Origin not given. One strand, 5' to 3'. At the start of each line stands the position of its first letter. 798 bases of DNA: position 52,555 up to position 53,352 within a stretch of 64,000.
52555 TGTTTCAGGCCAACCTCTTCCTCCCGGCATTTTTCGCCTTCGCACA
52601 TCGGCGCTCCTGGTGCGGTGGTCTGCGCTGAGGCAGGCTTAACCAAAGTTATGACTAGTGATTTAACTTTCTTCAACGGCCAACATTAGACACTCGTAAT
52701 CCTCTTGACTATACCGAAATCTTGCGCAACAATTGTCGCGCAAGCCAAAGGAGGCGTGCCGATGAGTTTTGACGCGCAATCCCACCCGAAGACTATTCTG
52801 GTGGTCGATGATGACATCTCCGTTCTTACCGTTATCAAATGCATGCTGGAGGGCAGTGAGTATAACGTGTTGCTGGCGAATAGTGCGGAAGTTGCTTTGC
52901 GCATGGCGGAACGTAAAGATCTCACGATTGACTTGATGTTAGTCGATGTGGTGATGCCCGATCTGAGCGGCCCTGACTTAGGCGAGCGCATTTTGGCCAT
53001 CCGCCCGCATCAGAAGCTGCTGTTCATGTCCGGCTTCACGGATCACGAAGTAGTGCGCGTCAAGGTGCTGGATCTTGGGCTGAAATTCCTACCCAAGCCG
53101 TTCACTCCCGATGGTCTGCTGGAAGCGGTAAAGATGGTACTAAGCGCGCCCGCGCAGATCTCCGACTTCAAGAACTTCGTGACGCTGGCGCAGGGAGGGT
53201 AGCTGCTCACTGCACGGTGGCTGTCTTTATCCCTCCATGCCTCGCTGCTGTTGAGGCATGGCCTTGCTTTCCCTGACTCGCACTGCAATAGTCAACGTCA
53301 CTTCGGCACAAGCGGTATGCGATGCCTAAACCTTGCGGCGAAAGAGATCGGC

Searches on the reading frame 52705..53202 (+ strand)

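Call 77: search_protein_families(library=pfam, proteins=[window:52705-53202:+], max_evalue=0.01)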
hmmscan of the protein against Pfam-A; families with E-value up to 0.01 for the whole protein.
window:52705-53202:+ (165 aa): 1 family
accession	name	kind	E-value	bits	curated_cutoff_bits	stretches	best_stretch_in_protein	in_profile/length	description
PF00072.30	Response_reg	-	9.8e-19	68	30.2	1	31-143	1-111/111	Response regulator receiver domain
